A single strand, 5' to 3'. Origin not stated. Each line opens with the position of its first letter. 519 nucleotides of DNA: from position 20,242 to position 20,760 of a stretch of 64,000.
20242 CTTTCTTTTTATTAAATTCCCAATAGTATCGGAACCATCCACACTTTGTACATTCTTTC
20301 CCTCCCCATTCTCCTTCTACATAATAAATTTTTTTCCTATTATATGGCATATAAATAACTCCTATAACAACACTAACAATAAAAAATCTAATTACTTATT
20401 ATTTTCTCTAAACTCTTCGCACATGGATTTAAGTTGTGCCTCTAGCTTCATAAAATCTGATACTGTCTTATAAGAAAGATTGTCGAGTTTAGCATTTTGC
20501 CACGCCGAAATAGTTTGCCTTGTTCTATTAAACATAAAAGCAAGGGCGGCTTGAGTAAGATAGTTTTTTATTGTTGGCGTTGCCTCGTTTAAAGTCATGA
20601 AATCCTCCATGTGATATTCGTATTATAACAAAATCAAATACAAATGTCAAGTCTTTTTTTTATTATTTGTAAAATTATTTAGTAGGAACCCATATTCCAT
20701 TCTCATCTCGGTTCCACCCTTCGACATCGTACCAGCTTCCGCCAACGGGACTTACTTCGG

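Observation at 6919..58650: Family A cassette: own promoter + small HTH gene + HNH nuclease, three copies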

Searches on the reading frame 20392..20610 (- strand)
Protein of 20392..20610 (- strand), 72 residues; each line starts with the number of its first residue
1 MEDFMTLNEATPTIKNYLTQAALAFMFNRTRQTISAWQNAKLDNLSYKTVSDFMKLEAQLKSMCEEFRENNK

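Call 4: search_protein_families(library=pfam, proteins=[window:20392-20610:-], max_evalue=1)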
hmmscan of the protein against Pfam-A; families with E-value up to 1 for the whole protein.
window:20392-20610:- (72 aa): 2 families
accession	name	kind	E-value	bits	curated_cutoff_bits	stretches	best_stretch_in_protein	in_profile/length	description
PF04218.19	CENP-B_N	-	0.056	13.5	21.2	1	20-42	25-47/53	CENP-B N-terminal DNA-binding domain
PF13518.12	HTH_28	-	0.26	11.8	25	0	15-39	11-34/52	Helix-turn-helix domain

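Call 5: search_protein_families(library=phrogs, proteins=[window:20392-20610:-], max_evalue=0.01)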
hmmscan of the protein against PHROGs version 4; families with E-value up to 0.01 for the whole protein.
window:20392-20610:- (72 aa): 0 families

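Call 42: search_protein_representatives(alignment_id=A2)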
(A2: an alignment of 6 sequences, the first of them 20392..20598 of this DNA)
Query: 6 sequences, 68 profile positions. Proteins with E-value up to 0.001 (for the whole library): 19; up to 1e-10: 5; up to 1e-30: 3. The best 19 are listed.
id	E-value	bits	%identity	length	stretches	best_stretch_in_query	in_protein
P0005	2.3e-34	133.5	-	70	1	1-67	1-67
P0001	7.6e-33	128.6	-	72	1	1-67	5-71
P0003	2.3e-31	123.8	-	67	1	1-66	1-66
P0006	1.5e-12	63.6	-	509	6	15-40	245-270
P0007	1.7e-12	63.4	-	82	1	1-66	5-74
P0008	5.8e-07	45.7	-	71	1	1-65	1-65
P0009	2.6e-06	43.6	-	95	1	1-42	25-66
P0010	5.2e-06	42.6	-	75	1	1-66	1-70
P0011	1.1e-05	41.6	-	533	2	14-38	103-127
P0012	1.3e-05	41.4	-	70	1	1-61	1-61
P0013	4.8e-05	39.5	-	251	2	11-38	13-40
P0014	5.4e-05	39.4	-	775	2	12-38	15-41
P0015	5.8e-05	39.3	-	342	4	23-66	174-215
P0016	1.4e-04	38.0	-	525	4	14-36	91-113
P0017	2.7e-04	37.1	-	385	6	30-43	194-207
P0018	3.4e-04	36.8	-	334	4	15-44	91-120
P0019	5.9e-04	36.1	-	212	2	13-49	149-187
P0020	6.0e-04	36.0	-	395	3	11-37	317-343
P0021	7.2e-04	35.8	-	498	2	6-52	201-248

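Call 44: find_encoding_contigs(protein=P0007, flank=5000)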
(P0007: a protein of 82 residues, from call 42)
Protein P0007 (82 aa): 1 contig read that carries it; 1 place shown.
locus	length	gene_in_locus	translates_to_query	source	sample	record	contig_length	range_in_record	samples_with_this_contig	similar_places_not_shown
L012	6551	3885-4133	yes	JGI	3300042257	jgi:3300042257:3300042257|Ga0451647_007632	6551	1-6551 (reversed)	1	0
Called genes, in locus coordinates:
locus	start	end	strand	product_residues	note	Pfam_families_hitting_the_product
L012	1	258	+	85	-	?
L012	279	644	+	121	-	PF00383:dCMP_cyt_deam_1, PF14437:MafB19-deam (faint)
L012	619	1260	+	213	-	-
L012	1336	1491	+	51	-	-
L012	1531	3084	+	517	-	PF13481:AAA_25 (faint), PF03796:DnaB_C (weak)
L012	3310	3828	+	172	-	-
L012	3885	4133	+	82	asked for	-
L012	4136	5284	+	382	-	PF01844:HNH (weak)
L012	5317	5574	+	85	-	-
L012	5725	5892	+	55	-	PF26128:Gad2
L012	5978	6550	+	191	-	?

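Call 45: find_encoding_contigs(protein=P0008, flank=5000)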
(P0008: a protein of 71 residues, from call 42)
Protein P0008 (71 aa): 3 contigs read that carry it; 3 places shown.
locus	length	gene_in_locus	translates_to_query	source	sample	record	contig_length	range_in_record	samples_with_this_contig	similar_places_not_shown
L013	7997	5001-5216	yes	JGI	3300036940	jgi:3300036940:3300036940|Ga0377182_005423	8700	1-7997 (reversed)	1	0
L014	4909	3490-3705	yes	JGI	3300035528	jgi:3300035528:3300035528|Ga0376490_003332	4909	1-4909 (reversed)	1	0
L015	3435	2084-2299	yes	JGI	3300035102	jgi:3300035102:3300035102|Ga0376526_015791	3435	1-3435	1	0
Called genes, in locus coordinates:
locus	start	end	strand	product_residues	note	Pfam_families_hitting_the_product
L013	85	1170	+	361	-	PF01139:RtcB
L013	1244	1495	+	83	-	-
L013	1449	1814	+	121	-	PF00383:dCMP_cyt_deam_1, PF14437:MafB19-deam (weak)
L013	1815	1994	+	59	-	-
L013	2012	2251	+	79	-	PF02498:Bro-N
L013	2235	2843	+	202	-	-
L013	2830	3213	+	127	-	PF27050:Phage_P22_Y8K6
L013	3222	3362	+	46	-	-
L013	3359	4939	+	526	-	PF03796:DnaB_C (faint)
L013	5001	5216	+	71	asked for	-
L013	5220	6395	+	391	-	PF01844:HNH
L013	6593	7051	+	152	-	-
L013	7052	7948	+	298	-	PF09414:RNA_ligase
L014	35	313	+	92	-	-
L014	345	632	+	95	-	PF00383:dCMP_cyt_deam_1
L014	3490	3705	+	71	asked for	-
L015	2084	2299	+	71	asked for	-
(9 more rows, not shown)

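Call 46: find_encoding_contigs(protein=P0010, flank=5000)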
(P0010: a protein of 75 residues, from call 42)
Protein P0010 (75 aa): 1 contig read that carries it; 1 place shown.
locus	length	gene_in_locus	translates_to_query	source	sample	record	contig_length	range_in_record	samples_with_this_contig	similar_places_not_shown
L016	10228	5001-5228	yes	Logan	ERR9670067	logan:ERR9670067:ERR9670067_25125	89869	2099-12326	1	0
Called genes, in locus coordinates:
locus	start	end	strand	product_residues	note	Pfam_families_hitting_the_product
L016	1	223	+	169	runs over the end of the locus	-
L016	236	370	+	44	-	-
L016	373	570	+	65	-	PF13248:Zn_ribbon_3 (faint)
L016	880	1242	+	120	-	-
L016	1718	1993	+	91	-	PF23907:DUF7249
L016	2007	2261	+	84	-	-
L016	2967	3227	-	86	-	-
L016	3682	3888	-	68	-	-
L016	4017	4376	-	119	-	-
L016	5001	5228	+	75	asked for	-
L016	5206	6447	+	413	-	-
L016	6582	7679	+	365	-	PF01139:RtcB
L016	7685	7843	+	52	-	-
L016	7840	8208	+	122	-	PF09152:DUF1937, PF14359:DUF4406 (weak)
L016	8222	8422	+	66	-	-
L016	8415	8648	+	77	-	-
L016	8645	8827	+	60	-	-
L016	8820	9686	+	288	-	-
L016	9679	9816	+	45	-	-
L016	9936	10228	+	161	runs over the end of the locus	-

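Call 47: find_encoding_contigs(protein=P0012, flank=5000)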
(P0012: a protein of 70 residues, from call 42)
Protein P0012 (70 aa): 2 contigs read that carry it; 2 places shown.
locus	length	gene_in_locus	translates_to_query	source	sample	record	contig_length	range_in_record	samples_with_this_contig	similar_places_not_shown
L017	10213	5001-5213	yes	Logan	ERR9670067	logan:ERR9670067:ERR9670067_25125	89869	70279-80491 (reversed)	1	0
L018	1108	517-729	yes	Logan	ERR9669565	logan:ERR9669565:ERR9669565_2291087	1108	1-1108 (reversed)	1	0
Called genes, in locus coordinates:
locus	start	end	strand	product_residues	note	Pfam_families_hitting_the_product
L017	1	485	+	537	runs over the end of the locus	-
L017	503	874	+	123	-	PF00383:dCMP_cyt_deam_1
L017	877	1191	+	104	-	-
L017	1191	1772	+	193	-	-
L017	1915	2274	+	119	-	-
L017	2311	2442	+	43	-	-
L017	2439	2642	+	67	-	-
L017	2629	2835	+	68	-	-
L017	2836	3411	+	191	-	-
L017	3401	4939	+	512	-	-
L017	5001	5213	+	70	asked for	-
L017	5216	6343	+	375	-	PF01844:HNH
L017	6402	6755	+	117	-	-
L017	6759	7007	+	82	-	-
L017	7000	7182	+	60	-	-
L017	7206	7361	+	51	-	-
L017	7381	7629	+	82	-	-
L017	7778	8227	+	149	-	-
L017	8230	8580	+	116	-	-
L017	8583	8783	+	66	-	PF24749:DUF7695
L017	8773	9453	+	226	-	-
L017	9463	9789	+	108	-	-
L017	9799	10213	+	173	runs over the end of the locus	-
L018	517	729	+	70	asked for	-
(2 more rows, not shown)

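Call 48: find_encoding_contigs(protein=P0009, flank=5000)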
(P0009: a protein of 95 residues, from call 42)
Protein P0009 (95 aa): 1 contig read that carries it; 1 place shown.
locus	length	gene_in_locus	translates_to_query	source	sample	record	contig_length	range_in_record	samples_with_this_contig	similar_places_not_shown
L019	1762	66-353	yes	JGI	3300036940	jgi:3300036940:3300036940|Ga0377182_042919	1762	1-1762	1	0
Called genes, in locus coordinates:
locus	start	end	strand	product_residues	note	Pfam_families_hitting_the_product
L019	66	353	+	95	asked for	-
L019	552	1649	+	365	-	PF01139:RtcB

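Call 52: search_protein_families(library=pfam, proteins=[L016:5206-6447:+, L013:5220-6395:+, L012:4136-5284:+, L017:5216-6343:+], max_evalue=0.1)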
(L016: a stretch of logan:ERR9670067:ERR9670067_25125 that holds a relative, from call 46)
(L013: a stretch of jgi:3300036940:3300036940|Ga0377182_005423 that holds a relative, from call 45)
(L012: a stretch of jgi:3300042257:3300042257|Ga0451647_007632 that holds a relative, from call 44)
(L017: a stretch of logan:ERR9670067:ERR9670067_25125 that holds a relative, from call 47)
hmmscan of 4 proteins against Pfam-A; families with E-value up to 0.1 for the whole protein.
L016:5206-6447:+ (413 aa): 5 families
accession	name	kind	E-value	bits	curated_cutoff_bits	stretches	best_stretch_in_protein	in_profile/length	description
PF13392.12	HNH_3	-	2e-05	24.6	24.8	1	75-117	4-45/46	HNH endonuclease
PF07463.16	NUMOD4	-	0.002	18.7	23.4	1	14-49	4-43/49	NUMOD4 motif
PF01381.28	HTH_3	-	0.023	15.2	23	1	328-356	8-37/55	Helix-turn-helix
PF13613.12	HTH_Tnp_4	-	0.045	13.8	27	0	326-352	16-42/53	Helix-turn-helix of DDE superfamily endonuclease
PF13545.12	HTH_Crp_2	-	0.094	13.1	27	0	325-348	18-41/70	Crp-like helix-turn-helix domain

L013:5220-6395:+ (391 aa): 5 families
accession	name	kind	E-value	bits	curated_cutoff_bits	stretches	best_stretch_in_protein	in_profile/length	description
PF01844.29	HNH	-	2.8e-12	47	21.4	1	294-340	1-46/47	HNH endonuclease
PF14279.12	HNH_5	-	0.00027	21.3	27.5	1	294-339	1-44/56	HNH endonuclease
PF13391.12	HNH_2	-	0.0036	17.6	21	1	294-336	1-56/66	HNH endonuclease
PF06147.18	DUF968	-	0.042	14.3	27.8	1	273-340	83-144/171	Protein of unknown function (DUF968)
PF02283.22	CobU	-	0.076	13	27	0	42-74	96-128/168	Cobinamide kinase / cobinamide phosphate guanyltransferase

L012:4136-5284:+ (382 aa): 2 families
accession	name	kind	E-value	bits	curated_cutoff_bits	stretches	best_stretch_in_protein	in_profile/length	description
PF01844.29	HNH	-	1.2e-06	29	21.4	1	293-337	1-47/47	HNH endonuclease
PF13391.12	HNH_2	-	0.044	14.1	21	0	296-337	4-61/66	HNH endonuclease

L017:5216-6343:+ (375 aa): 4 families
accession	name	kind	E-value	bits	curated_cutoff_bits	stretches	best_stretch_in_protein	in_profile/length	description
PF01844.29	HNH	-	5.5e-10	39.7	21.4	1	292-337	1-46/47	HNH endonuclease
PF13391.12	HNH_2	-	9.1e-05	22.7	21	1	292-333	1-56/66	HNH endonuclease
PF17466.7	NinD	-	0.028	14.9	35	1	122-161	3-39/57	Family of unknown function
PF12898.13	Stc1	-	0.029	15.4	24.8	1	121-153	52-83/84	Stc1 domain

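Call 81: find_related_loci(query=A2, collection=metagenome_contigs, flank=3000)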
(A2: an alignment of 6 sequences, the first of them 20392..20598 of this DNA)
Query A2 (68 aa) in metagenome_contigs; peptide patterns used: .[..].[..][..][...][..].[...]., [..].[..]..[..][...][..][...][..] (x = any residue, [..] = any of these).
51 stretches matched a pattern, but none encodes a relative of the query by tblastn (E <= 1e-3).

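Call 82: find_related_loci(query=A2, collection=genome_contigs, flank=3000)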
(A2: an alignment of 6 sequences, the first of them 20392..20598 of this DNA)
Query A2 (68 aa) in genome_contigs; peptide patterns used: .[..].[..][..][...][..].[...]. (x = any residue, [..] = any of these).
14 stretches matched a pattern, but none encodes a relative of the query by tblastn (E <= 1e-3).

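Call 94: search_protein_families(library=pfam, proteins=[P0011, P0013, P0014, P0015, P0016, P0017, P0018, P0019, P0020, P0021], max_evalue=0.001)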
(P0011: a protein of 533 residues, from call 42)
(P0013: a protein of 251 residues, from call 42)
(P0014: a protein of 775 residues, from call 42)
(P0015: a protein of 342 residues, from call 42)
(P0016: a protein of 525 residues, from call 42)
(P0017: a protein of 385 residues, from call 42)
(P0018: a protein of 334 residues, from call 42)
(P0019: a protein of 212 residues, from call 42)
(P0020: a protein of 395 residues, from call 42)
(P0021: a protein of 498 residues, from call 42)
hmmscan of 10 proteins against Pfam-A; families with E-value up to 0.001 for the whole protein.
P0011 (533 aa): 17 families
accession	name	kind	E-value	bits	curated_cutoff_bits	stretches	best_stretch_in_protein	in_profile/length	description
PF01381.28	HTH_3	-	4.4e-29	100.7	23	2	9-61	3-55/55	Helix-turn-helix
PF12844.13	HTH_19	-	2e-18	66.5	30.2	2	4-62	1-59/64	Helix-turn-helix domain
PF13560.12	HTH_31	-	1.4e-15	57.7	27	2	3-58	2-58/64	Helix-turn-helix domain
PF13443.12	HTH_26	-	3.9e-11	43.5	22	1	13-63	8-59/63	Cro/C1-type HTH DNA-binding domain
PF09479.16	Flg_new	-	4.4e-10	40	27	1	358-420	1-64/65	Listeria-Bacteroides repeat domain (List_Bact_rpt)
PF13384.12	HTH_23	-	2.1e-06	27.8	24.6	0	13-35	16-37/50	Homeodomain-like domain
PF08279.18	HTH_11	-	7.6e-06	26.2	25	0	11-34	12-34/55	HTH domain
PF13545.12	HTH_Crp_2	-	1e-05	25.9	27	0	12-34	19-41/70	Crp-like helix-turn-helix domain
PF13518.12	HTH_28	-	2.9e-05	24.5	25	0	15-35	12-32/52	Helix-turn-helix domain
PF20432.4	Xre-like-HTH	-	4.3e-05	24.2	25.8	0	13-36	21-43/63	Antitoxin Xre-like helix-turn-helix domain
PF04545.22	Sigma70_r4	-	5.1e-05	23.1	24.1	0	101-124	19-42/50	Sigma-70, region 4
PF07022.19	Phage_CI_repr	-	7.5e-05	23.4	22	0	94-135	3-44/65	Bacteriophage CI repressor helix-turn-helix domain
PF15943.11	YdaS_toxin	-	8.3e-05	22.8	30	0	17-35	10-28/65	Bacterial toxin YdaS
PF07037.17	YfeC-like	-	0.00022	21.9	22.9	0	18-35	3-20/122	Transcription regulator YfeC-like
PF14549.12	P22_Cro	-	0.00026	21.1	30.2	0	18-44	12-36/60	DNA-binding transcriptional regulator Cro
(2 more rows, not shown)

P0013 (251 aa): 19 families
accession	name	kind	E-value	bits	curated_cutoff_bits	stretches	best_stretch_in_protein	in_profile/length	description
PF01381.28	HTH_3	-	9.4e-31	106.1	23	2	7-59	1-53/55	Helix-turn-helix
PF13560.12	HTH_31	-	3.1e-20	72.7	27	2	3-57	2-57/64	Helix-turn-helix domain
PF13443.12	HTH_26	-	1.4e-13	51.3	22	2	7-58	2-54/63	Cro/C1-type HTH DNA-binding domain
PF13384.12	HTH_23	-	2.3e-09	37.2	24.6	1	11-35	13-37/50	Homeodomain-like domain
PF12844.13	HTH_19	-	2.6e-09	37.3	30.2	0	4-49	1-46/64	Helix-turn-helix domain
PF02796.21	HTH_7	-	4e-09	36.9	23.8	1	10-34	16-40/45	Helix-turn-helix domain of resolvase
PF08279.18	HTH_11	-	3.9e-08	33.5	25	0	102-123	13-34/55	HTH domain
PF13518.12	HTH_28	-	5.6e-08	33.2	25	0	13-36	10-33/52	Helix-turn-helix domain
PF15943.11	YdaS_toxin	-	1e-07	32.1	30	0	17-49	10-42/65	Bacterial toxin YdaS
PF13936.12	HTH_38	-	1.6e-06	28.1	27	0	5-33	11-38/44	Helix-turn-helix domain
PF13551.12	HTH_29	-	1.8e-06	28.4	28.1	0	13-35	9-32/64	Winged helix-turn helix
PF13545.12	HTH_Crp_2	-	4.1e-06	27.1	27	0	88-121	6-39/70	Crp-like helix-turn-helix domain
PF07022.19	Phage_CI_repr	-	1.8e-05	25.4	22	0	18-58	15-54/65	Bacteriophage CI repressor helix-turn-helix domain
PF13730.12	HTH_36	-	5e-05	23.5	25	0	17-35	27-45/55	Helix-turn-helix domain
PF12728.13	HTH_17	-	5.3e-05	23.8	27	0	18-35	4-21/51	Helix-turn-helix domain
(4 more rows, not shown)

P0014 (775 aa): 16 families
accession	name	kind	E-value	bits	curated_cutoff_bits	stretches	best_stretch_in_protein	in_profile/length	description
PF01381.28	HTH_3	-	6.1e-32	109.9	23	2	10-62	3-55/55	Helix-turn-helix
PF12844.13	HTH_19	-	3.3e-22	78.6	30.2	2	83-145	1-63/64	Helix-turn-helix domain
PF13443.12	HTH_26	-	6.3e-13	49.2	22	2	7-62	1-57/63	Cro/C1-type HTH DNA-binding domain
PF07022.19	Phage_CI_repr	-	1e-12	48.6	22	1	96-144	14-61/65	Bacteriophage CI repressor helix-turn-helix domain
PF13560.12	HTH_31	-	1.7e-09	38.3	27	0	4-41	2-39/64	Helix-turn-helix domain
PF08279.18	HTH_11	-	8.5e-09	35.6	25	0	89-111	9-32/55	HTH domain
PF04545.22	Sigma70_r4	-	3.1e-07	30.2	24.1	0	11-37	15-41/50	Sigma-70, region 4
PF13022.12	HTH_Tnp_1_2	-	2.2e-06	28.2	27.9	0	90-120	20-52/122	Helix-turn-helix of insertion element transposase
PF13545.12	HTH_Crp_2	-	2.2e-06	28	27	0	16-35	22-41/70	Crp-like helix-turn-helix domain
PF07037.17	YfeC-like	-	4.7e-06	27.3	22.9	0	17-40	1-24/122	Transcription regulator YfeC-like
PF13384.12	HTH_23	-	1.4e-05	25.2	24.6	0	85-114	9-37/50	Homeodomain-like domain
PF13518.12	HTH_28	-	2.5e-05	24.7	25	0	15-38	11-34/52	Helix-turn-helix domain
PF13412.12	HTH_24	-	0.00013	21.9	21.9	0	89-110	12-33/48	Winged helix-turn-helix DNA-binding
PF15943.11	YdaS_toxin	-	0.00057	20.1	30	0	97-117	11-32/65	Bacterial toxin YdaS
PF12802.13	MarR_2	-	0.00068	20.2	27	0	93-111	20-37/61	MarR family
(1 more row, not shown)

P0015 (342 aa): 0 families

P0016 (525 aa): 64 families (the best 25 are shown)
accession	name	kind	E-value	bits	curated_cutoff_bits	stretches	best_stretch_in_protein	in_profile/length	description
PF01381.28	HTH_3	-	5e-98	321.5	23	7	215-258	1-44/55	Helix-turn-helix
PF13560.12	HTH_31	-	2.6e-66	220.3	27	6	479-522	6-50/64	Helix-turn-helix domain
PF12844.13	HTH_19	-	8.9e-45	150.9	30.2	6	215-258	4-47/64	Helix-turn-helix domain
PF07022.19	Phage_CI_repr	-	2e-34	118.1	22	1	216-250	4-39/65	Bacteriophage CI repressor helix-turn-helix domain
PF13443.12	HTH_26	-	4.5e-29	100.9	22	0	215-258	2-46/63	Cro/C1-type HTH DNA-binding domain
PF13384.12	HTH_23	-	2.7e-28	97.4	24.6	0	217-243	12-37/50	Homeodomain-like domain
PF15943.11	YdaS_toxin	-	3.8e-26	91.1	30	0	489-518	10-40/65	Bacterial toxin YdaS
PF08279.18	HTH_11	-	1.2e-24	86.4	25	0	215-242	6-34/55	HTH domain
PF15731.11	MqsA_antitoxin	-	1.9e-23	83.5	30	0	58-119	50-111/131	Antitoxin component of bacterial toxin-antitoxin system, MqsA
PF08281.18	Sigma70_r4_2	-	2.2e-23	82.1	25.7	0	218-243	21-46/54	Sigma-70, region 4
PF20432.4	Xre-like-HTH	-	3.2e-23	82.2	25.8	0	75-108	8-41/63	Antitoxin Xre-like helix-turn-helix domain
PF01047.28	MarR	-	3.4e-23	81.7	24.6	0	481-507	11-37/59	MarR family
PF13744.12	HTH_37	-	6.1e-22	77.7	27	1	479-511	23-55/80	Helix-turn-helix domain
PF04545.22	Sigma70_r4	-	2.6e-21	75.3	24.1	0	217-244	14-41/50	Sigma-70, region 4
PF13518.12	HTH_28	-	5e-21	74.9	25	0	160-183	12-34/52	Helix-turn-helix domain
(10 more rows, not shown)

P0017 (385 aa): 3 families
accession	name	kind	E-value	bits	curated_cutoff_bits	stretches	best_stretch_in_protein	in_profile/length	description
PF03382.20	DUF285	-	2e-67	224.9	25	3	178-293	3-110/120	Mycoplasma protein of unknown function, DUF285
PF17576.7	DUF5480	-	0.00023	21.5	25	0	341-363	20-42/71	Family of unknown function (DUF5480)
PF06016.17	Reovirus_L2_8th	-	0.00032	21.2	27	0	348-370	4-26/66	Reovirus core-spike protein lambda-2 (L2), C-terminal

P0018 (334 aa): 23 families
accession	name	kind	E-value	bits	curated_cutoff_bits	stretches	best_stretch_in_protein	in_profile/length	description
PF13542.12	HTH_Tnp_ISL3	-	7.2e-15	54.6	27.4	0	288-326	13-48/51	Helix-turn-helix domain of transposase family ISL3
PF13730.12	HTH_36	-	5.6e-14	52.1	25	0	305-327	26-48/55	Helix-turn-helix domain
PF02796.21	HTH_7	-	4.1e-12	46.5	23.8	0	282-327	1-44/45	Helix-turn-helix domain of resolvase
PF01047.28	MarR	-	8.1e-12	45.3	24.6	0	84-111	12-39/59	MarR family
PF08279.18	HTH_11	-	4.7e-10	39.6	25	0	80-110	5-36/55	HTH domain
PF04218.19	CENP-B_N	-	9.9e-10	38.4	21.2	0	300-329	18-47/53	CENP-B N-terminal DNA-binding domain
PF12964.13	DUF3853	-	2.5e-09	37.6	22.1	0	237-263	50-76/97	Protein of unknown function (DUF3853)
PF25213.1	HVO_A0261_N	-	4.5e-09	36.5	35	0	87-112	22-47/86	HVO_A0261 N-terminal domain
PF13613.12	HTH_Tnp_4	-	4.5e-09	36.2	27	0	235-256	21-42/53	Helix-turn-helix of DDE superfamily endonuclease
PF13412.12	HTH_24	-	7.3e-09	35.5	21.9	0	82-112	10-40/48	Winged helix-turn-helix DNA-binding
PF01381.28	HTH_3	-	1.2e-08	35.3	23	0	306-326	11-31/55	Helix-turn-helix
PF13443.12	HTH_26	-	3.8e-08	33.9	22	0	302-330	8-36/63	Cro/C1-type HTH DNA-binding domain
PF12824.13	MRP-L20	-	5.9e-08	33.5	30.4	0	192-254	59-125/164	Mitochondrial ribosomal protein subunit L20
PF13545.12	HTH_Crp_2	-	8.1e-08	32.6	27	0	233-263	22-51/70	Crp-like helix-turn-helix domain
PF05043.19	Mga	-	3.1e-07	31.3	21.1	0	298-332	24-58/87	Mga helix-turn-helix domain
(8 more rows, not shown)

P0019 (212 aa): 1 family
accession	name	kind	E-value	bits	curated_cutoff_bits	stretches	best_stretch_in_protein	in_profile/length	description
PF13310.11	Virulence_RhuM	-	3.9e-12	46.4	33.7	1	65-118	1-54/252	Virulence protein RhuM family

P0020 (395 aa): 18 families
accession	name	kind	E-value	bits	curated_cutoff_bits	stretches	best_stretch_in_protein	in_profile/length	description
PF12728.13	HTH_17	-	8.4e-36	122.5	27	2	4-50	2-46/51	Helix-turn-helix domain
PF13384.12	HTH_23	-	2.5e-12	46.6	24.6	0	136-154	21-39/50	Homeodomain-like domain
PF00376.29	MerR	-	3.8e-10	39.8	28.2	0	5-30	1-26/38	MerR family regulatory protein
PF13518.12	HTH_28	-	4.9e-09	36.6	25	0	4-25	13-34/52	Helix-turn-helix domain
PF07037.17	YfeC-like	-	5.5e-09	36.8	22.9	0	71-134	2-64/122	Transcription regulator YfeC-like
PF07022.19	Phage_CI_repr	-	4.9e-08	33.6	22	0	141-160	21-40/65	Bacteriophage CI repressor helix-turn-helix domain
PF01527.26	HTH_Tnp_1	-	1.3e-07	32.2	24.1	0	136-155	27-46/75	Transposase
PF01381.28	HTH_3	-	9.8e-07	29.2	23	0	317-344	7-34/55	Helix-turn-helix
PF13411.12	MerR_1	-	1.6e-06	28.5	21.6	0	4-26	1-23/69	MerR HTH family regulatory protein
PF15943.11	YdaS_toxin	-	1.8e-06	28.1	30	0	328-345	17-35/65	Bacterial toxin YdaS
PF07453.19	NUMOD1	-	3.8e-06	27.4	22.8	0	5-22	18-35/37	NUMOD1 domain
PF08220.18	HTH_DeoR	-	9.5e-06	25.7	21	0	316-336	11-31/57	DeoR-like helix-turn-helix domain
PF04936.17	DUF658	-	6.4e-05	23.2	24.4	0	70-101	15-44/186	Protein of unknown function (DUF658)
PF08279.18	HTH_11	-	6.8e-05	23.1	25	0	317-338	13-34/55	HTH domain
PF13551.12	HTH_29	-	6.9e-05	23.3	28.1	0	5-25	14-34/64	Winged helix-turn helix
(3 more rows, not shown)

P0021 (498 aa): 17 families
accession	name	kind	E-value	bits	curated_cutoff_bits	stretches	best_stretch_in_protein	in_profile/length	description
PF01381.28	HTH_3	-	2.4e-18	66.4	23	2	205-247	6-49/55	Helix-turn-helix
PF13560.12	HTH_31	-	9.6e-12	45.5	27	0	207-247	13-55/64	Helix-turn-helix domain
PF13443.12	HTH_26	-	3.3e-10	40.5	22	0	204-248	6-52/63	Cro/C1-type HTH DNA-binding domain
PF12844.13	HTH_19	-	1.3e-09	38.3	30.2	0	18-68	6-57/64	Helix-turn-helix domain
PF15943.11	YdaS_toxin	-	1.4e-09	38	30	0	27-48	11-32/65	Bacterial toxin YdaS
PF13412.12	HTH_24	-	1.7e-08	34.3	21.9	0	115-133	16-34/48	Winged helix-turn-helix DNA-binding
PF13545.12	HTH_Crp_2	-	1.8e-08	34.7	27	0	204-229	18-43/70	Crp-like helix-turn-helix domain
PF17762.8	HTH_ParB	-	7.3e-07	29.7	22.6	0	17-46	13-42/102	ParB HTH domain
PF13744.12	HTH_37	-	9.1e-07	29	27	0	206-247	29-69/80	Helix-turn-helix domain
PF00392.27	GntR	-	2e-06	27.8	27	0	207-226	22-42/64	Bacterial regulatory proteins, gntR family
PF12802.13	MarR_2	-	2.1e-06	28.2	27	0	205-227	15-39/61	MarR family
PF04545.22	Sigma70_r4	-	3.8e-06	26.8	24.1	0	208-226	20-38/50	Sigma-70, region 4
PF08279.18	HTH_11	-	8.5e-06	26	25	0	208-227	15-34/55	HTH domain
PF13384.12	HTH_23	-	4.2e-05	23.7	24.6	0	204-227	13-36/50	Homeodomain-like domain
PF25213.1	HVO_A0261_N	-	7.2e-05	23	35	0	203-226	19-42/86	HVO_A0261 N-terminal domain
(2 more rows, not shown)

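Call 104: search_protein_families(library=pfam, proteins=[L013:5220-5729:+, L012:4136-4645:+], max_evalue=10)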
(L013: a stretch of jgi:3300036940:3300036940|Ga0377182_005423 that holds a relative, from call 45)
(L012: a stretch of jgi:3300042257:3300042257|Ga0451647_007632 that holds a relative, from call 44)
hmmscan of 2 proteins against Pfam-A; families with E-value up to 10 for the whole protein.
L013:5220-5729:+ (170 aa): 3 families
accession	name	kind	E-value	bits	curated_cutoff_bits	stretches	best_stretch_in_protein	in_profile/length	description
PF12898.13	Stc1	-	0.00038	21.4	24.8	2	124-156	52-83/84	Stc1 domain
PF03110.19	SBP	-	0.0084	16.8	27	1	59-93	26-60/75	SBP domain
PF09597.18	SAM_Ribosomal_mS41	-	0.011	16.2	23.7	1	112-142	10-41/68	Small ribosomal subunit protein mS41 SAM domain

L012:4136-4645:+ (170 aa): 3 families
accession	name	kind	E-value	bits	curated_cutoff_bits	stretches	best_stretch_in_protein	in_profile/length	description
PF12898.13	Stc1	-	2.8e-06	28.2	24.8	3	13-45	52-83/84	Stc1 domain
PF16309.10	DUF4951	-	0.17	12.5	27.3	1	21-42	65-86/99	Domain of unknown function (DUF4951)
PF12251.13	SNAPC3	-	0.17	12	23.8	2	99-150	130-181/199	snRNA-activating protein complex (SNAPc), subunit 3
